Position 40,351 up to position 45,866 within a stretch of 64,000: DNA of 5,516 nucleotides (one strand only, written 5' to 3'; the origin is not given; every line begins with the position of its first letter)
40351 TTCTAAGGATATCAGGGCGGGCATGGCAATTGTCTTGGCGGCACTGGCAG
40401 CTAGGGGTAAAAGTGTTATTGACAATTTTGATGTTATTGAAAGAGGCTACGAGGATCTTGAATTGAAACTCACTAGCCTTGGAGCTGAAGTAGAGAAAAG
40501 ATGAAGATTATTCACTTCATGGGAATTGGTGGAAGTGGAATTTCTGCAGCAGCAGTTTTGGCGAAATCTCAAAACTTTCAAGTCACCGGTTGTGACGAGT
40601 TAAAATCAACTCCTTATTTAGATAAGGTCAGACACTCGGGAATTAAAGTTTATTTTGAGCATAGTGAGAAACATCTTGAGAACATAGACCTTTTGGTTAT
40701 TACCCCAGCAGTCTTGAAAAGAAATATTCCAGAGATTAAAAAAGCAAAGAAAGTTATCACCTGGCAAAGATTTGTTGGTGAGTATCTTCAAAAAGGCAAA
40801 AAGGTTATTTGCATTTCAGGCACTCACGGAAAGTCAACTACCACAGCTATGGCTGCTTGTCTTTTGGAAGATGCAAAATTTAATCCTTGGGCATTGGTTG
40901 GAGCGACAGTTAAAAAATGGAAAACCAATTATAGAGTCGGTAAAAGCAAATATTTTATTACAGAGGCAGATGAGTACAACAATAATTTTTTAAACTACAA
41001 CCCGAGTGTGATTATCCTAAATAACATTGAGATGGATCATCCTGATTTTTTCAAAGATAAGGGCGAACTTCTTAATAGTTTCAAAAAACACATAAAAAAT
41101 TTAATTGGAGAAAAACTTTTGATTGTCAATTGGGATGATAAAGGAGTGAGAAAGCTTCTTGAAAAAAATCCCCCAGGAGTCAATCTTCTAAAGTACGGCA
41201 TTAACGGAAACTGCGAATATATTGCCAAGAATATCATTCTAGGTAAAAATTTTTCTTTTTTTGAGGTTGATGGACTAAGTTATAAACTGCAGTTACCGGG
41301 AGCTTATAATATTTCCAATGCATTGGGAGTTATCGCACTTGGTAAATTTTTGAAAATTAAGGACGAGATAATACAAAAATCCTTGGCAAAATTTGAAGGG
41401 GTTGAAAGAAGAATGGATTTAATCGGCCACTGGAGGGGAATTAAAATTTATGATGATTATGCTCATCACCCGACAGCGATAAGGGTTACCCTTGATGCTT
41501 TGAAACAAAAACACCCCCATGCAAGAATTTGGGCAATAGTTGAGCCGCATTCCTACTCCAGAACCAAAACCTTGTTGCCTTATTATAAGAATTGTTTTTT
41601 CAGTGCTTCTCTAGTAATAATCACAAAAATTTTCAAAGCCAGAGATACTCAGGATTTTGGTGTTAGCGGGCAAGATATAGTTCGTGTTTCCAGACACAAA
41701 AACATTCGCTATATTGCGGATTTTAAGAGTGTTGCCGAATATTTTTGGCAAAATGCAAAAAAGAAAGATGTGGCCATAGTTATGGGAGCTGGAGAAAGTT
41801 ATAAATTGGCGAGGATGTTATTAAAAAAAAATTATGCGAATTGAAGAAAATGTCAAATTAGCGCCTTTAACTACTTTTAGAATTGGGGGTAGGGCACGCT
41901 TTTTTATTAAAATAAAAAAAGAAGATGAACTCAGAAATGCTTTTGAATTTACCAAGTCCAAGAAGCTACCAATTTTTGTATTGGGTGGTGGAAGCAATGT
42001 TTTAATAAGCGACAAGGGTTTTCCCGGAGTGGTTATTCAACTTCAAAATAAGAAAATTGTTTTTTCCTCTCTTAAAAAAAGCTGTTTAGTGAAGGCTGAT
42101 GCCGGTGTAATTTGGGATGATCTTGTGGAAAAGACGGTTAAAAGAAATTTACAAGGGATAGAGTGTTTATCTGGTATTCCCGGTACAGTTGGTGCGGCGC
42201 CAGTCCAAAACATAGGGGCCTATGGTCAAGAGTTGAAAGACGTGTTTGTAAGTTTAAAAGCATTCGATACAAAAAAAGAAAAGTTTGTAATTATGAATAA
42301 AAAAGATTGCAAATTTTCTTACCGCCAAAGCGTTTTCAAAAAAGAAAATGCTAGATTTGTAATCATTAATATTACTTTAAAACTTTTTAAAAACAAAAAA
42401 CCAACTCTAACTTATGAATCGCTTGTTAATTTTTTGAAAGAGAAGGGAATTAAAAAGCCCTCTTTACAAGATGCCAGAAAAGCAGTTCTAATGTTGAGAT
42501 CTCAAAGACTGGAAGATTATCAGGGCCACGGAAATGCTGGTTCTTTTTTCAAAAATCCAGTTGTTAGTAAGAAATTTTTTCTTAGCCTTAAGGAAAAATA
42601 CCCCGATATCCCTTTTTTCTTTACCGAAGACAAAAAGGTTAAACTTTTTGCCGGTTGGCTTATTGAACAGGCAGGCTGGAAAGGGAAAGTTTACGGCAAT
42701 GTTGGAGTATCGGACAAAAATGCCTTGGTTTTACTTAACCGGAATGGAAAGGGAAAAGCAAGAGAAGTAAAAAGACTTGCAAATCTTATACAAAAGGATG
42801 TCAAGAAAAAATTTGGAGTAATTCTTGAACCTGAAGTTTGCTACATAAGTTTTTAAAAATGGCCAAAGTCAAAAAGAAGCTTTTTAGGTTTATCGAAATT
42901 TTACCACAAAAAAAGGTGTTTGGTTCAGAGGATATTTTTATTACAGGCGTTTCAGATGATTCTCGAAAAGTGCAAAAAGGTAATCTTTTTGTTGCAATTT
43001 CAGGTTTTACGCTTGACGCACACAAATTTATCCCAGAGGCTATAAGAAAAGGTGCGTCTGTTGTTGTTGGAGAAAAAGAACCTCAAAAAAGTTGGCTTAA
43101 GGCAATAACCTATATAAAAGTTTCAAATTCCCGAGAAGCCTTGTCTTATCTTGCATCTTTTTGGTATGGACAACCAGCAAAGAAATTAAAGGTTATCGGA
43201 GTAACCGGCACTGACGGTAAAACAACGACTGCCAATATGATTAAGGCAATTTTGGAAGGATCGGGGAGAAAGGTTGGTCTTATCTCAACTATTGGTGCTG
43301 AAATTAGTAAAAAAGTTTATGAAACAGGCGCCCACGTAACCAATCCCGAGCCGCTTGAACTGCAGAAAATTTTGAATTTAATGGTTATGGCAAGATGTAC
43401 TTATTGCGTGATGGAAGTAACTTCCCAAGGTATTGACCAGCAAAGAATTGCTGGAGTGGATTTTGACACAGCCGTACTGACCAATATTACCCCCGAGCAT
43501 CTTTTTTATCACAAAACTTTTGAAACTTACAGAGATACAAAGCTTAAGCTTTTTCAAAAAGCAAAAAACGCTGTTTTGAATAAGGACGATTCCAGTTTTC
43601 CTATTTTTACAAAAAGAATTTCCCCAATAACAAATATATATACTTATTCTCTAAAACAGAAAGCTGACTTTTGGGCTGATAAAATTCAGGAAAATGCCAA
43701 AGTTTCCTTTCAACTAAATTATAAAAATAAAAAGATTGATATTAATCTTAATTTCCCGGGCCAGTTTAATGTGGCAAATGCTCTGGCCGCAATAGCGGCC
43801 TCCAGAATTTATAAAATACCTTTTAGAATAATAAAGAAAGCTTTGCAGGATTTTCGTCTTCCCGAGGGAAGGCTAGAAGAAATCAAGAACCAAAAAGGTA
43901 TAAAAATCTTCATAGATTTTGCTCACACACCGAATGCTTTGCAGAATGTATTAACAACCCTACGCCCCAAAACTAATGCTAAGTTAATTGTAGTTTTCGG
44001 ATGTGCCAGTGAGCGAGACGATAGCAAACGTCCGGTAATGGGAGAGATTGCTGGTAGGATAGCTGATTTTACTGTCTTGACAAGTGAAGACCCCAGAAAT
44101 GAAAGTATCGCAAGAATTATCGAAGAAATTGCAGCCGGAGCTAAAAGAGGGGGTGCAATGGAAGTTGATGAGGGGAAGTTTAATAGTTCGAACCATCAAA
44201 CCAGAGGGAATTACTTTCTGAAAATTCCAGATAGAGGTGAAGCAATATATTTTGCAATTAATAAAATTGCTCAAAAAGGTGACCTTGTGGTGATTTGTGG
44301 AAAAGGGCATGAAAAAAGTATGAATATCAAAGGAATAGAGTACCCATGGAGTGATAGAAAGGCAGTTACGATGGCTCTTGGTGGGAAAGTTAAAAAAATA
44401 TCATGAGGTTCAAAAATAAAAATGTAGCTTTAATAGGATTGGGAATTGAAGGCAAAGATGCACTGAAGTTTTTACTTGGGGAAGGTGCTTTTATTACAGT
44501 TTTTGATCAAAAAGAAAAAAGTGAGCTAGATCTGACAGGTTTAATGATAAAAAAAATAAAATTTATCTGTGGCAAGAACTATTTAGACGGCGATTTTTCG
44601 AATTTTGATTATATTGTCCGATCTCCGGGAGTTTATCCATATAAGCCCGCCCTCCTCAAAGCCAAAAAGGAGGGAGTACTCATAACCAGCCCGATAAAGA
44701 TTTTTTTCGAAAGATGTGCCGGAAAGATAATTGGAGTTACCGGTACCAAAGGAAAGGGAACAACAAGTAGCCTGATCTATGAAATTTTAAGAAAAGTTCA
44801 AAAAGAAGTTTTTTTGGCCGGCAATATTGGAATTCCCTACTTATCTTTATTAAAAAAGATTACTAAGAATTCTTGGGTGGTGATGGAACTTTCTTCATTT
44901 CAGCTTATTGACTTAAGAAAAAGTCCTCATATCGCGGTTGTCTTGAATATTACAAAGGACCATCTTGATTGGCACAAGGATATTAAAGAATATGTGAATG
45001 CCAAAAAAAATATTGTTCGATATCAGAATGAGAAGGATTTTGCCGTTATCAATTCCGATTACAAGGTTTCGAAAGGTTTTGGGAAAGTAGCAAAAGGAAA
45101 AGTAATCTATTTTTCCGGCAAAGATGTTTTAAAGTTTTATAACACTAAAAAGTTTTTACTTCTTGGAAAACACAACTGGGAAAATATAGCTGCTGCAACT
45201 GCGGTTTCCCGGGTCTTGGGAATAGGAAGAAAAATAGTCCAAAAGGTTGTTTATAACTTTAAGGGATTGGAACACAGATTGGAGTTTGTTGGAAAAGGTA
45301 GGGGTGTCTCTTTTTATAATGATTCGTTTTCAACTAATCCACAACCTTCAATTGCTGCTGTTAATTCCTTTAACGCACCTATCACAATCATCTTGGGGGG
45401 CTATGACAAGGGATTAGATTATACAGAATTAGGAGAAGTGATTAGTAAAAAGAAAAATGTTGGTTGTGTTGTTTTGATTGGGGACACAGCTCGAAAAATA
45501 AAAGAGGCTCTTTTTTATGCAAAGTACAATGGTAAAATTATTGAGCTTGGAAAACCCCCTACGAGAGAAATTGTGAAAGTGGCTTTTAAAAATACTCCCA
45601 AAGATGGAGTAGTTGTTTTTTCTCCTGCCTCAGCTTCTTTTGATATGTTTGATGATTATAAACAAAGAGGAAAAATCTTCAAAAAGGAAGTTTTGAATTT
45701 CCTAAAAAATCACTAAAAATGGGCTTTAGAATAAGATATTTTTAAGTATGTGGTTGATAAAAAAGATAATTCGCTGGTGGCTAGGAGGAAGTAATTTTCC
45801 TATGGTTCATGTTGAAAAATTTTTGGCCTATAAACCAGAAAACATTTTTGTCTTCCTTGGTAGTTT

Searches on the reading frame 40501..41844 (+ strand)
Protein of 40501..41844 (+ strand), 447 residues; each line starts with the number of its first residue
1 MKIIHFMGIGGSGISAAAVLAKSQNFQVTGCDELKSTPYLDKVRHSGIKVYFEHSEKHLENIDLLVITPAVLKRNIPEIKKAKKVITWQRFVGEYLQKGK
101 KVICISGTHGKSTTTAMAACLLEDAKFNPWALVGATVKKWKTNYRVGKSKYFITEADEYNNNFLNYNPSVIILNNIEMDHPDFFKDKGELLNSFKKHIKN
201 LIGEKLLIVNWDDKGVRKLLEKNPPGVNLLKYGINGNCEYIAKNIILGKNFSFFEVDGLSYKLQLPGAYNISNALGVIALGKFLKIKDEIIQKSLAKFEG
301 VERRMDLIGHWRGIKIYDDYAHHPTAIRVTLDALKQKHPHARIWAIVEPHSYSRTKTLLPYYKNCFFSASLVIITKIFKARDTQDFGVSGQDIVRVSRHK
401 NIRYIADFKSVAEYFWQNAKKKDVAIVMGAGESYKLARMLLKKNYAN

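Call 17: search_protein_families(library=pfam, proteins=[window:40501-41844:+], max_evalue=0.001)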
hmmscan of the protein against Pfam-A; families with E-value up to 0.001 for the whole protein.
window:40501-41844:+ (447 aa): 4 families
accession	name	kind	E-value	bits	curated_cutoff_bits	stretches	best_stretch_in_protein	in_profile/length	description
PF08245.18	Mur_ligase_M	-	5e-21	76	24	1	105-280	1-199/200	Mur ligase middle domain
PF02875.26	Mur_ligase_C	-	1.2e-17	65.3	28.4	1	303-431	1-127/127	Mur ligase, glutamate ligase domain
PF01225.30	Mur_ligase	-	1.1e-12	48.5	21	1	4-86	2-77/95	Mur ligase family, catalytic domain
PF21799.2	MurD-like_N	-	6e-05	23.7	27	1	6-84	5-81/88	Mur ligase MurD-like, N-terminal domain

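Call 86: search_protein_families(library=ncbifam, proteins=[window:40501-41844:+], max_evalue=0.00001)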
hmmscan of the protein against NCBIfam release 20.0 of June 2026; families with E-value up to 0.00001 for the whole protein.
window:40501-41844:+ (447 aa): 24 families
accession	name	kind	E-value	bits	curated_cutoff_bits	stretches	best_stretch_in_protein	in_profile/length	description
TIGR01082.1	murC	equivalog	1.5e-108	363.7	335.1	1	4-440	2-448/449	UDP-N-acetylmuramate--L-alanine ligase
TIGR01081.1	mpl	equivalog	1.2e-60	205.9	388.7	1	4-435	2-438/448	UDP-N-acetylmuramate:L-alanyl-gamma-D-glutamyl-meso-diaminopimelate ligase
NF011171.0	PRK14573.1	equivalog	3e-56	190.8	1015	1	4-440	7-444/809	bifunctional UDP-N-acetylmuramate--L-alanine ligase/D-alanine--D-alanine ligase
NF053645.1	pMurC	equivalog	2.8e-32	112.1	560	2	238-339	286-390/492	pseudomurein biosynthesis peptide ligase pMurC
TIGR01087.1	murD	equivalog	3.4e-27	95.6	211.95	1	4-336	2-340/441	UDP-N-acetylmuramoyl-L-alanine--D-glutamate ligase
NF001126.0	PRK00139.1-4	equivalog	2.2e-25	89.1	373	1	170-340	196-368/486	UDP-N-acetylmuramoyl-L-alanyl-D-glutamate--2,6-diaminopimelate ligase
NF053648.1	pMurE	equivalog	2.9e-24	85.6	600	1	167-344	189-357/464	pseudomurein biosynthesis peptide ligase pMurE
TIGR01085.1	murE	subfamily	2.6e-22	79.4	257.3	1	170-432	180-448/472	UDP-N-acetylmuramyl-tripeptide synthetase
NF001124.0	PRK00139.1-2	equivalog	3.3e-21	75.6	476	1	172-347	203-383/500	UDP-N-acetylmuramoyl-L-alanyl-D-glutamate--2,6-diaminopimelate ligase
NF053646.1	pMurD1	equivalog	2.2e-19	69.5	610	2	171-338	188-352/465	pseudomurein biosynthesis peptide ligase pMurD1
TIGR01143.1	murF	subfamily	2.4e-18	66.3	288.6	1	167-347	149-331/418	UDP-N-acetylmuramoyl-tripeptide--D-alanyl-D-alanine ligase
NF008896.0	PRK11929.1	equivalog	5.6e-18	64.2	1023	1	171-345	205-389/965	bifunctional UDP-N-acetylmuramoyl-L-alanyl-D-glutamate--2,6-diaminopimelate ligase MurE/UDP-N-acetylmuramoyl-tripeptide--D-alanyl-D-alanine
NF053647.1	pMurD2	equivalog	9.9e-17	60.9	550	1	166-328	172-302/405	pseudomurein biosynthesis peptide ligase pMurD2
NF010628.0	PRK14022.1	equivalog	1.9e-16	59.8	536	1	170-347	203-373/483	UDP-N-acetylmuramoyl-L-alanyl-D-glutamate--L-lysine ligase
NF001123.0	PRK00139.1-1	equivalog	1.1e-13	50.7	586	1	170-435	199-470/493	UDP-N-acetylmuramoyl-L-alanyl-D-glutamate--2,6-diaminopimelate ligase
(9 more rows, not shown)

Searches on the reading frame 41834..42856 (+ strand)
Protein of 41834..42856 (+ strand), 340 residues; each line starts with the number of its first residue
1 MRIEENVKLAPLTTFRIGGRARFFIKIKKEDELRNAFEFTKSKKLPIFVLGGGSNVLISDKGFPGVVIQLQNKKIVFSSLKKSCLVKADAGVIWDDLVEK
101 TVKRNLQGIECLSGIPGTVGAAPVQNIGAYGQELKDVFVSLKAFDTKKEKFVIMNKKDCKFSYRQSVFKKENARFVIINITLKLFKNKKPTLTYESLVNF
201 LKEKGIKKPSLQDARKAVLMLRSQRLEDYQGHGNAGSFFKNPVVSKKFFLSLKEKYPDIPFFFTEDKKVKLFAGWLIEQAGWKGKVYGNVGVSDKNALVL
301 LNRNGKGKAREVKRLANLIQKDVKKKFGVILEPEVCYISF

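Call 17: search_protein_families(library=pfam, proteins=[window:41834-42856:+], max_evalue=0.001)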
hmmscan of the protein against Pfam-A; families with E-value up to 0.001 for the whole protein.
window:41834-42856:+ (340 aa): 2 families
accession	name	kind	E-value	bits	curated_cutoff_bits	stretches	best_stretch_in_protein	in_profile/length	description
PF02873.21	MurB_C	-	1.4e-26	93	27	1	215-338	3-99/99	UDP-N-acetylenolpyruvoylglucosamine reductase, C-terminal domain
PF01565.28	FAD_binding_4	-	1.1e-22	80.6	26.4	1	23-146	3-131/139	FAD binding domain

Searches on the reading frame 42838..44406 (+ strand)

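Call 17: search_protein_families(library=pfam, proteins=[window:42838-44406:+], max_evalue=0.001)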
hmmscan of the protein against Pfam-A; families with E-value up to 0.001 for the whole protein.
window:42838-44406:+ (522 aa): 3 families
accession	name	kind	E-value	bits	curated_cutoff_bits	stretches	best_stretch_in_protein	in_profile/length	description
PF08245.18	Mur_ligase_M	-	2e-52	178.5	24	1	122-321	1-199/200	Mur ligase middle domain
PF02875.26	Mur_ligase_C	-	4.4e-29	102.3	28.4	1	344-490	1-127/127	Mur ligase, glutamate ligase domain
PF01225.30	Mur_ligase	-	8.6e-09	36.1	21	1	35-109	2-94/95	Mur ligase family, catalytic domain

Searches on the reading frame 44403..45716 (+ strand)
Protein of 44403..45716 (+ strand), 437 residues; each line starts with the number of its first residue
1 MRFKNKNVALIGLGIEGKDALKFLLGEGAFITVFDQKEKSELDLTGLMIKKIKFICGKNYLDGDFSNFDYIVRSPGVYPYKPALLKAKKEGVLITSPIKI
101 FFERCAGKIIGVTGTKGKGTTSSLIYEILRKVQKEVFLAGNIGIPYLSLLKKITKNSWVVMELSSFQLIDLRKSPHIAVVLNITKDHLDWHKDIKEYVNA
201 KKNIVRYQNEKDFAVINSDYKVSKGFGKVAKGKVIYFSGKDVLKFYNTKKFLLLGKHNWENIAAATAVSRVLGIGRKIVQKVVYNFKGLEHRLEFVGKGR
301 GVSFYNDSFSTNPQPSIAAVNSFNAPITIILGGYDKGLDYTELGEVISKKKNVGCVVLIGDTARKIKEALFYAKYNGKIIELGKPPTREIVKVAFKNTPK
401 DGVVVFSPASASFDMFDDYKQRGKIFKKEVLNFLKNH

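Call 17: search_protein_families(library=pfam, proteins=[window:44403-45716:+], max_evalue=0.001)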
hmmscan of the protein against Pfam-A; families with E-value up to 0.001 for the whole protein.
window:44403-45716:+ (437 aa): 3 families
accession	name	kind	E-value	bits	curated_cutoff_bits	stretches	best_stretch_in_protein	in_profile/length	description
PF08245.18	Mur_ligase_M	-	2.9e-27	96.4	24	1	112-267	1-198/200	Mur ligase middle domain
PF21799.2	MurD-like_N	-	1.4e-09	38.6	27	1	6-94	1-86/88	Mur ligase MurD-like, N-terminal domain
PF02875.26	Mur_ligase_C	-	6.3e-08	33.9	28.4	1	291-408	1-125/127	Mur ligase, glutamate ligase domain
